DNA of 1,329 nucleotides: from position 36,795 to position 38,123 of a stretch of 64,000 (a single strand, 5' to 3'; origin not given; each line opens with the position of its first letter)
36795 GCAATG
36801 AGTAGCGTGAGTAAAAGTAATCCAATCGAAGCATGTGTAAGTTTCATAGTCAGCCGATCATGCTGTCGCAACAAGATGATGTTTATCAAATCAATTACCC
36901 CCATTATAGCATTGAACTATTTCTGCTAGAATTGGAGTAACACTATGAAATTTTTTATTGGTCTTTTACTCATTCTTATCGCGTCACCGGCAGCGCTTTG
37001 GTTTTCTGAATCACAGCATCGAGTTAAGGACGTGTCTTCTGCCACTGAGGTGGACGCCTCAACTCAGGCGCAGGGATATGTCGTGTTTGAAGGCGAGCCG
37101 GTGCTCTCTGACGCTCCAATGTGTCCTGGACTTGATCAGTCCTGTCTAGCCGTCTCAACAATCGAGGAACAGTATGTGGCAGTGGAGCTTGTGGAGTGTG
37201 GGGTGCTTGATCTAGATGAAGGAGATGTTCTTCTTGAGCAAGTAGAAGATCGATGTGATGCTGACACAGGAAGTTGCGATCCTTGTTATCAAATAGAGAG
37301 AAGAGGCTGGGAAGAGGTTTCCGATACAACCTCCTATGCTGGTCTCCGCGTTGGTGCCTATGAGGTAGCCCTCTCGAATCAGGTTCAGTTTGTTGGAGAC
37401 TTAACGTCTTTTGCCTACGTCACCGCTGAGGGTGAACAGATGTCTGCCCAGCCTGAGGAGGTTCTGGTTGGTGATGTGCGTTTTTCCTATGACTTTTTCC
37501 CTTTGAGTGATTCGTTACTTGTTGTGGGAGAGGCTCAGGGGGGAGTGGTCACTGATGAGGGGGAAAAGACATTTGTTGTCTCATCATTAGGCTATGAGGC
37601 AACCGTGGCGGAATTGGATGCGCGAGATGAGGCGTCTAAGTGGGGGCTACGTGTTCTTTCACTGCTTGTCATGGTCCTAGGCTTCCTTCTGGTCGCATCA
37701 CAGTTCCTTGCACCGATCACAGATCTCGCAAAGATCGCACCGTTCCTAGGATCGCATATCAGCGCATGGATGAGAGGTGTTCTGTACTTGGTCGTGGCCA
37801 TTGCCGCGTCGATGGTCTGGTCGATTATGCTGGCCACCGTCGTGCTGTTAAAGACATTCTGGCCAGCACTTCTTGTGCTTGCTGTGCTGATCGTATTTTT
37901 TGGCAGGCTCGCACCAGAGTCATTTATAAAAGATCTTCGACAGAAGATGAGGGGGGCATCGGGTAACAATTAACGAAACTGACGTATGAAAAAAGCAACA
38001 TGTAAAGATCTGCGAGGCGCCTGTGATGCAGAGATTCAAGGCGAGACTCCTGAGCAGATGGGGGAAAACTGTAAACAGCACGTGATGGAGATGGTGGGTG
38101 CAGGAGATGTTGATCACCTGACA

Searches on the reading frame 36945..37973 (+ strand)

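Call 3: search_protein_families(library=ncbifam, proteins=[window:36945-37973:+], max_evalue=1)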
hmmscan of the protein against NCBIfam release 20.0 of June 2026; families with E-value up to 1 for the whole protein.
window:36945-37973:+ (342 aa): 1 family
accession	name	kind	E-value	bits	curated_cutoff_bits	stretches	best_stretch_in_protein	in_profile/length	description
NF042935.1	SCO6880_fam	subfamily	0.77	8.6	60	0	276-337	19-81/477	SCO6880 family protein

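Call 4: search_protein_families(library=pfam, proteins=[window:36945-37973:+], max_evalue=1)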
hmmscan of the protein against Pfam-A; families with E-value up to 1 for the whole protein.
window:36945-37973:+ (342 aa): 3 families
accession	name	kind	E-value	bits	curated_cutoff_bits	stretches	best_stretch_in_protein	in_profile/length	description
PF07787.17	TMEM43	-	2.8e-08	33.9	23.3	1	161-296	109-240/250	Transmembrane protein 43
PF10233.14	Cg6151-P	-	0.19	12.4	29.2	1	237-301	26-98/113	Uncharacterized conserved protein CG6151-P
PF14015.11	DUF4231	-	0.54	11.2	24.7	1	226-290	8-61/103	Protein of unknown function (DUF4231)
